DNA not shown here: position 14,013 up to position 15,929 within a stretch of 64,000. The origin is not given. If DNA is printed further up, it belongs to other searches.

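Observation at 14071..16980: Redox module wedged behind rpsJ: VAO/PCMH-type flavoprotein oxidase translationally coupled to a 7-TM protein and a DoxX protein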

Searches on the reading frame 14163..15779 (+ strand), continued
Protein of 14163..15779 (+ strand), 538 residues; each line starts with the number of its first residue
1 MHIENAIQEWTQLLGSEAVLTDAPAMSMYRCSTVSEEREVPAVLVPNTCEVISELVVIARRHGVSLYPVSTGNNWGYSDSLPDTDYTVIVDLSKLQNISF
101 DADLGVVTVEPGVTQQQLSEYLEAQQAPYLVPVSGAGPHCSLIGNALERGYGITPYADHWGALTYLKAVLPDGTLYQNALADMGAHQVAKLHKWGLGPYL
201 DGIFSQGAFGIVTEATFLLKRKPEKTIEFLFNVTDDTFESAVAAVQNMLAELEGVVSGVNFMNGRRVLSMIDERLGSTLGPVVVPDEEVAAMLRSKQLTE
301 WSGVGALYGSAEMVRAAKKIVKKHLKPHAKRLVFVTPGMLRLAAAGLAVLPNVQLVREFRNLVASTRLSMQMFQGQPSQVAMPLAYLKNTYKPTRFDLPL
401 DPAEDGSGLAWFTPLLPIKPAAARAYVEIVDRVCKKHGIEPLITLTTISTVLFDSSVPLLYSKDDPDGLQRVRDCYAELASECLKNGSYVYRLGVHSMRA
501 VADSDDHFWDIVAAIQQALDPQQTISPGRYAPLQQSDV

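Call 13: find_homologous_proteins(query=window:14163-15779:+, max_evalue=1e-10)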
Query window:14163-15779:+ (538 aa): 1971 proteins with E <= 1e-10 among 8000 candidates; the best 120 are listed.
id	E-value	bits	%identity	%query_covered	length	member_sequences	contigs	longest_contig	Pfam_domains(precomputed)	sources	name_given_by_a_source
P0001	0.0e+0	1216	100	100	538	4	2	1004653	PF01565.29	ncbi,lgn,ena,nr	ncbi:MAG: FAD-binding oxidoreductase [Candidatus Kaiserbacteria bacterium]|nr:FAD-binding oxidoreduc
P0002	3.7e-171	589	50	99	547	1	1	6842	PF01565.29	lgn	-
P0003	1.6e-170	587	49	99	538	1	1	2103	PF01565.29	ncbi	-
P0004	6.9e-155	535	49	98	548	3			PF01565.29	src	-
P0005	1.7e-154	534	47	99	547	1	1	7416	PF01565.29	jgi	jgi:4-cresol dehydrogenase (hydroxylating) flavoprotein subunit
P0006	2.2e-154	533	48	99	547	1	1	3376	PF01565.29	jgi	jgi:4-cresol dehydrogenase (hydroxylating) flavoprotein subunit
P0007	4.8e-154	532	46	99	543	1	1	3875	PF01565.29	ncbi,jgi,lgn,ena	-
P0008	5.8e-154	532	47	99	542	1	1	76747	PF01565.29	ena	-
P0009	6.9e-154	532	48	98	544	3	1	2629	PF01565.29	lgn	-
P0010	1.3e-153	531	47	98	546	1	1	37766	PF01565.29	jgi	jgi:4-cresol dehydrogenase (hydroxylating) flavoprotein subunit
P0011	4.7e-153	529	46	99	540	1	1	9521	PF01565.29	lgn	-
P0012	8.4e-153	528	48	97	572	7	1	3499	PF01565.29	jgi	jgi:4-cresol dehydrogenase (hydroxylating)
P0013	1.0e-152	528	47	99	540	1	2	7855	PF01565.29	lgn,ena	-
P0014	1.8e-152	527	46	99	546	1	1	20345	PF01565.29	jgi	jgi:4-cresol dehydrogenase (hydroxylating)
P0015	3.6e-152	526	47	98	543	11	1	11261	PF01565.29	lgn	-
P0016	3.9e-152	526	46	98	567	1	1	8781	PF01565.29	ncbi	-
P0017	8.2e-152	525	45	99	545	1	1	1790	PF01565.29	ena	-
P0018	1.7e-151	524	48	99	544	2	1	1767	PF01565.29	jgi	jgi:4-cresol dehydrogenase (hydroxylating) flavoprotein subunit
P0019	2.2e-151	523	47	99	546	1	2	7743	PF01565.29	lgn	-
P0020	2.6e-151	523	47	99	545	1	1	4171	PF01565.29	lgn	-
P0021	3.9e-151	523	48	99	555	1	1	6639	PF01565.29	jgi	jgi:4-cresol dehydrogenase (hydroxylating)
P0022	9.2e-151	521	46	99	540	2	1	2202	PF01565.29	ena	-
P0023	1.2e-150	521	46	99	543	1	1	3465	PF01565.29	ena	-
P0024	1.6e-150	521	45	99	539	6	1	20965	PF01565.29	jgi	jgi:4-cresol dehydrogenase (hydroxylating)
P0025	2.2e-150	520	47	99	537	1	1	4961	PF01565.29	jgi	jgi:4-cresol dehydrogenase (hydroxylating) flavoprotein subunit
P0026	2.5e-150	520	48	96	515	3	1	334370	PF01565.29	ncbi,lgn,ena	-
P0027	2.8e-150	520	47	99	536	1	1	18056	PF01565.29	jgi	jgi:4-cresol dehydrogenase (hydroxylating) flavoprotein subunit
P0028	2.9e-150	520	48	99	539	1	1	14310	PF01565.29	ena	-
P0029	3.1e-150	520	47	99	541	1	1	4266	PF01565.29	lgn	-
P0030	3.1e-150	520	46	99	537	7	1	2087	PF01565.29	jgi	jgi:4-cresol dehydrogenase (hydroxylating)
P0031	3.3e-150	520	47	99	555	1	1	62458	PF01565.29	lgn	-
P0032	5.2e-150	519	47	98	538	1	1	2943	PF01565.29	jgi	jgi:4-cresol dehydrogenase (hydroxylating)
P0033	6.4e-150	519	46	99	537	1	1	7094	PF01565.29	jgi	jgi:4-cresol dehydrogenase (hydroxylating)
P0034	8.5e-150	518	43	99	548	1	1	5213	PF01565.29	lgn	-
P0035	8.5e-150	518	47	98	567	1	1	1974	PF01565.29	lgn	-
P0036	1.3e-149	518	46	99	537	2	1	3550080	PF01565.29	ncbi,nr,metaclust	ncbi:FAD-linked oxidase [Ectothiorhodospira sp. BSL-9]|nr:FAD-linked oxidase [Ectothiorhodospira sp.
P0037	1.3e-149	518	47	99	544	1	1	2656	PF01565.29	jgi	jgi:4-cresol dehydrogenase (hydroxylating) flavoprotein subunit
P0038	5.0e-149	516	46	99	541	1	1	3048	PF01565.29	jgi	jgi:4-cresol dehydrogenase (hydroxylating)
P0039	8.0e-149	515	48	98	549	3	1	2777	PF01565.29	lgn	-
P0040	8.7e-149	515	47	98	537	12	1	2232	PF01565.29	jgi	jgi:4-cresol dehydrogenase (hydroxylating) flavoprotein subunit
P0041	2.0e-148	514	46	98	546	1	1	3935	PF01565.29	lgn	-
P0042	5.2e-148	512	47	98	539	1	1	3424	PF01565.29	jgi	-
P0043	5.2e-148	512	46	99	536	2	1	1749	PF01565.29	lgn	-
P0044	6.5e-148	512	48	95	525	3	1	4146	PF01565.29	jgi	jgi:4-cresol dehydrogenase (hydroxylating) flavoprotein subunit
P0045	9.1e-148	511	46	99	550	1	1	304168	PF01565.29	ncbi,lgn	-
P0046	1.0e-147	511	47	98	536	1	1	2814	PF01565.29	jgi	jgi:4-cresol dehydrogenase (hydroxylating) flavoprotein subunit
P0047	1.1e-147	511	46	99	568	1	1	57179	PF01565.29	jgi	jgi:4-cresol dehydrogenase (hydroxylating)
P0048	1.1e-147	511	46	99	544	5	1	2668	PF01565.29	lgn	-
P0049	2.4e-147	510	48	98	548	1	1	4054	PF01565.29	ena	-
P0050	3.8e-147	509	45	98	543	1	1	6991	PF01565.29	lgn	-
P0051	4.0e-147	509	46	98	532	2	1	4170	PF01565.29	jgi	jgi:4-cresol dehydrogenase (hydroxylating)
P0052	4.6e-147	509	46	98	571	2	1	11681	PF01565.29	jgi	-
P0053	5.1e-147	509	45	99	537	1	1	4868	PF01565.29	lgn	-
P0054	5.2e-147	509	45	98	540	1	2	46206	PF01565.29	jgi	jgi:4-cresol dehydrogenase (hydroxylating)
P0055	6.6e-147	509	45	99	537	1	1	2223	PF01565.29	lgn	-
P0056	6.6e-147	509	46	99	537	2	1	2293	PF01565.29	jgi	-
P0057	7.1e-147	509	46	99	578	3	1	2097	PF01565.29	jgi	jgi:4-cresol dehydrogenase (hydroxylating)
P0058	7.2e-147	508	44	99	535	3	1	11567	PF01565.29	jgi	jgi:4-cresol dehydrogenase (hydroxylating)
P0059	9.2e-147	508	46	97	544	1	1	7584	PF01565.29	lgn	-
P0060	1.1e-146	508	47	98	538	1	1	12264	PF01565.29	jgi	jgi:4-cresol dehydrogenase (hydroxylating) flavoprotein subunit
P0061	1.2e-146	508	46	98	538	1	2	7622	PF01565.29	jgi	jgi:4-cresol dehydrogenase (hydroxylating) flavoprotein subunit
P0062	1.3e-146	508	45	98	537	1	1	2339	PF01565.29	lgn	-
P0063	1.4e-146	508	45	99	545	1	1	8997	PF01565.29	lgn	-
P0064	2.0e-146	507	46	96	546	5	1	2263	PF01565.29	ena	-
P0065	2.7e-146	507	45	98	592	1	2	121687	PF01565.29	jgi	jgi:4-cresol dehydrogenase (hydroxylating)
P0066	2.9e-146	507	44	99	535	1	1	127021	PF01565.29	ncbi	ncbi:FAD-binding oxidoreductase [Methylomonas sp. MgM2]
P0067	3.0e-146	506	46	98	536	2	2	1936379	PF01565.29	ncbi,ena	-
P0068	4.3e-146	506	46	99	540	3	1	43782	PF01565.29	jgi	jgi:4-cresol dehydrogenase (hydroxylating)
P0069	4.9e-146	506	44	99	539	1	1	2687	PF01565.29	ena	-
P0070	8.3e-146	505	46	99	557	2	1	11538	PF01565.29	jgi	jgi:4-cresol dehydrogenase (hydroxylating)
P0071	8.7e-146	505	45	99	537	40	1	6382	PF01565.29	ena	-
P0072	1.1e-145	505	46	99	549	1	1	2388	PF01565.29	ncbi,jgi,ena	jgi:4-cresol dehydrogenase (hydroxylating)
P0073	1.3e-145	504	45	98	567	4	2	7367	PF01565.29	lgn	-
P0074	1.4e-145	504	45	99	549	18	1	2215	PF01565.29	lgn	-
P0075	2.7e-145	503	46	98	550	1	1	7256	PF01565.29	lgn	-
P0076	3.3e-145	503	43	99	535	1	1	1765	PF01565.29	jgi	-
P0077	3.8e-145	503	46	98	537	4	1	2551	PF01565.29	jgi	jgi:4-cresol dehydrogenase (hydroxylating) flavoprotein subunit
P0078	3.9e-145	503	46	98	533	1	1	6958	PF01565.29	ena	-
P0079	3.9e-145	503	46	99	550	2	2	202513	PF01565.29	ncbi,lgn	ncbi:MAG: FAD-binding oxidoreductase [Steroidobacteraceae bacterium]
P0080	5.4e-145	502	46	98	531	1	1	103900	PF01565.29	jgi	-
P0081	7.0e-145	502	45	99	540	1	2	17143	PF01565.29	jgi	jgi:4-cresol dehydrogenase (hydroxylating)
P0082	7.8e-145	502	45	98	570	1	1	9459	PF01565.29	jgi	jgi:4-cresol dehydrogenase (hydroxylating) flavoprotein subunit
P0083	1.3e-144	501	45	98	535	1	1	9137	PF01565.29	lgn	-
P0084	1.8e-144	501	45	99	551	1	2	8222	PF01565.29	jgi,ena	-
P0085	1.9e-144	500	46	98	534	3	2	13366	PF01565.29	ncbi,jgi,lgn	jgi:FAD/FMN-containing dehydrogenase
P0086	2.0e-144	500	46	96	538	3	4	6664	PF01565.29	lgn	-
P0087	2.2e-144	500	45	98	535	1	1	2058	PF01565.29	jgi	jgi:4-cresol dehydrogenase (hydroxylating) flavoprotein subunit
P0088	2.7e-144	500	45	97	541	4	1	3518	PF01565.29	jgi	jgi:4-cresol dehydrogenase (hydroxylating)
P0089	3.2e-144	500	46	99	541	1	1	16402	PF01565.29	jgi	jgi:4-cresol dehydrogenase (hydroxylating)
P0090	3.5e-144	500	46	98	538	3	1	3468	PF01565.29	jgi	jgi:4-cresol dehydrogenase (hydroxylating) flavoprotein subunit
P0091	4.1e-144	499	44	99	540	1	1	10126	PF01565.29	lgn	-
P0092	4.7e-144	499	45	98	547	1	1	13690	PF01565.29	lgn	-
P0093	1.2e-143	498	45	99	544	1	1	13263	PF01565.29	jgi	jgi:4-cresol dehydrogenase (hydroxylating)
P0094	1.3e-143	498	45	99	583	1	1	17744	PF01565.29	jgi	jgi:4-cresol dehydrogenase (hydroxylating)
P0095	1.7e-143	497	44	98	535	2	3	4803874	PF01565.29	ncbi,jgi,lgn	ncbi:FAD-binding oxidoreductase [Methylomonas sp. YC3]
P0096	2.0e-143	497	44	98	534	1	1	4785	PF01565.29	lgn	-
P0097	2.0e-143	497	44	98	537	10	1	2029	PF01565.29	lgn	-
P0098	2.0e-143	497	45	99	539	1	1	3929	PF01565.29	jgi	jgi:4-cresol dehydrogenase (hydroxylating)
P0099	2.6e-143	497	47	99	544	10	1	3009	PF01565.29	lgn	-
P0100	3.4e-143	496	47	99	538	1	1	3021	PF01565.29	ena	-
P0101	3.6e-143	496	43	99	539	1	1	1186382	PF01565.29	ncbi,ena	-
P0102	3.6e-143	496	44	99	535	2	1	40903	PF01565.29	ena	-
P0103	4.3e-143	496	44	99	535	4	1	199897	PF01565.29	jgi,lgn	jgi:4-cresol dehydrogenase (hydroxylating)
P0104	5.5e-143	496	45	98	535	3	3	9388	PF01565.29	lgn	-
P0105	6.1e-143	496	45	98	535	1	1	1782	PF01565.29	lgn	-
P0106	6.8e-143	495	46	98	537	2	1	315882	PF01565.29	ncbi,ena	-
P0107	7.7e-143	495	45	99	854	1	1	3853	PF13847.13,PF13489.13,PF13649.13,PF01565.29,PF08241.19,PF08242.19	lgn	-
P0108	9.0e-143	495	44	98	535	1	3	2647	PF01565.29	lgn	-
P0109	9.1e-143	495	45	98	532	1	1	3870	PF01565.29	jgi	jgi:4-cresol dehydrogenase (hydroxylating) flavoprotein subunit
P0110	1.3e-142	494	44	98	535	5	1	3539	PF01565.29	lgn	-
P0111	1.3e-142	494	45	99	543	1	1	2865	PF01565.29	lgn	-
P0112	1.5e-142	494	46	99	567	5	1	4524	PF01565.29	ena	-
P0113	1.6e-142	494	47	98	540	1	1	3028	PF01565.29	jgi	jgi:4-cresol dehydrogenase (hydroxylating) flavoprotein subunit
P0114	1.7e-142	494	46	99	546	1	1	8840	PF01565.29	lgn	-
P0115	1.7e-142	494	46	99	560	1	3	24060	PF01565.29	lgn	-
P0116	1.9e-142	494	45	99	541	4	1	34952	PF01565.29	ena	-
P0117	2.5e-142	494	46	99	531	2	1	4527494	PF01565.29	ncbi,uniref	ncbi:FAD-binding oxidoreductase [Methylomonas sp. HYX-M1]|uniref:FAD-binding oxidoreductase n=1 Tax=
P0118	2.9e-142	493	44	99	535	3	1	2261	PF01565.29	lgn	-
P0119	3.0e-142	493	45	98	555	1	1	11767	PF01565.29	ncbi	ncbi:MAG: FAD-binding oxidoreductase [Candidatus Eisenbacteria bacterium]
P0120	3.0e-142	493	45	99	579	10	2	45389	PF01565.29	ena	-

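Call 14: find_encoding_contigs(protein=P0036, flank=6000, max_places=2)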
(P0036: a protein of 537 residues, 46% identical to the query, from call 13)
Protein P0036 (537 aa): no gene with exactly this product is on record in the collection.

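Call 15: find_encoding_contigs(protein=P0095, flank=6000, max_places=2)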
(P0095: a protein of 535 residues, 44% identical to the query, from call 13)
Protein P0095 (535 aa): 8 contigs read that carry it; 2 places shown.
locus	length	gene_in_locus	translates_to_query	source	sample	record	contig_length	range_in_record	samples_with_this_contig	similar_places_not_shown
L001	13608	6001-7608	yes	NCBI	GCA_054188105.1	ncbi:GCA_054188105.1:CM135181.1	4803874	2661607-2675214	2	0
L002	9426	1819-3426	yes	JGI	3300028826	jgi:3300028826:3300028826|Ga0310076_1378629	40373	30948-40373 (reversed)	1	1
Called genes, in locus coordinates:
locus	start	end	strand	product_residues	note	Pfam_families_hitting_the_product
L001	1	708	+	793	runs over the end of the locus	PF04892:VanZ-LLP1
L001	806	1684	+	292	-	-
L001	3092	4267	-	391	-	-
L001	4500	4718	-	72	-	-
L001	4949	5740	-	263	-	PF07589:PEP_exosort_dom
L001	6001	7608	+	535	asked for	PF01565:FAD_binding_4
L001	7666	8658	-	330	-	PF00657:Lipase_GDSL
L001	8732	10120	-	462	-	PF13727:CoA_binding_3, PF02397:Bac_transf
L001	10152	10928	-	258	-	PF00089:Trypsin (weak), PF13365:Trypsin_2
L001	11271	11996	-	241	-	PF00149:Metallophos, PF12850:Metallophos_2 (faint)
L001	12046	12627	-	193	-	PF00160:Pro_isomerase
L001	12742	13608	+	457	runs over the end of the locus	PF01406:tRNA-synt_1e, PF01921:tRNA-synt_1f (faint), PF00133:tRNA-synt_1 (weak), PF09334:tRNA-synt_1g (weak), PF09190:DALR_2, PF23493:CysS_C (weak)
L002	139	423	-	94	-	-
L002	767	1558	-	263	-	PF07589:PEP_exosort_dom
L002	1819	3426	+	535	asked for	PF01565:FAD_binding_4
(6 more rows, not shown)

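Call 16: find_encoding_contigs(protein=P0008, flank=6000, max_places=2)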
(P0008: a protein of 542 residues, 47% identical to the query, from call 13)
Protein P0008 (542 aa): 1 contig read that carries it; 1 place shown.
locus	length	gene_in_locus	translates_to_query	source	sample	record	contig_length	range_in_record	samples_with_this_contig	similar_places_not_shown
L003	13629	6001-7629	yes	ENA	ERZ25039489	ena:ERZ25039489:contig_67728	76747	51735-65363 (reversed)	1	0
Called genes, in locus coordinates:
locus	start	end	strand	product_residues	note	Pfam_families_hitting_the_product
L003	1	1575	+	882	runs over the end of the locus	PF00515:TPR_1 (faint), PF07719:TPR_2 (faint), PF07721:TPR_4 (faint), PF25062:ARM_TT21_N (weak), PF14559:TPR_19 (weak), PF13371:TPR_9 (weak), PF13432:TPR_16 (weak), PF14559:TPR_19 (weak), +18 more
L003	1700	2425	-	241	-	-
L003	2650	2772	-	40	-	-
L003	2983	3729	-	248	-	-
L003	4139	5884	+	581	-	PF25063:ARM_TT21_C, PF14559:TPR_19 (weak), PF13424:TPR_12 (weak), PF13181:TPR_8 (weak), PF13424:TPR_12 (weak), PF13414:TPR_11, PF00685:Sulfotransfer_1, PF13469:Sulfotransfer_3, +9 more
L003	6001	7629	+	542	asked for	PF01565:FAD_binding_4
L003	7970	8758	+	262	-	PF00765:Autoind_synth (faint), PF21926:FeeM, PF13444:Acetyltransf_5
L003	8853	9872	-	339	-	PF13480:Acetyltransf_6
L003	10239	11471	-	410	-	PF19358:DUF5935, PF04932:Wzy_C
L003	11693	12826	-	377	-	PF13480:Acetyltransf_6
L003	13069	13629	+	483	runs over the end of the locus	PF15632:ATPgrasp_Ter, PF01451:LMWPc (weak)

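Call 19: find_encoding_contigs(protein=P0002, flank=6000, max_places=3)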
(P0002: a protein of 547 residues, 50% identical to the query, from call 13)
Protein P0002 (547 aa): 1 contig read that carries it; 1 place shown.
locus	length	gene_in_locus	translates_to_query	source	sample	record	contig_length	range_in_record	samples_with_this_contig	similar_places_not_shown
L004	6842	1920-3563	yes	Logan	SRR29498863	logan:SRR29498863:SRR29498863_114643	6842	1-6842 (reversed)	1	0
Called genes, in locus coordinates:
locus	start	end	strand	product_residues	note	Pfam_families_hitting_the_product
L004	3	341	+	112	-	?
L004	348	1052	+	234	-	PF00160:Pro_isomerase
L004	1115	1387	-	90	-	PF01016:Ribosomal_L27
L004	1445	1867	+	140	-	-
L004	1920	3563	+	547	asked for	PF01565:FAD_binding_4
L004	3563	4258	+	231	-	-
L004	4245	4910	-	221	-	PF03167:UDG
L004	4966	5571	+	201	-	PF00929:RNase_T (weak), PF16473:Rv2179c-like (faint)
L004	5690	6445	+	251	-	PF18306:LDcluster4, PF03641:Lysine_decarbox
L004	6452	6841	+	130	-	?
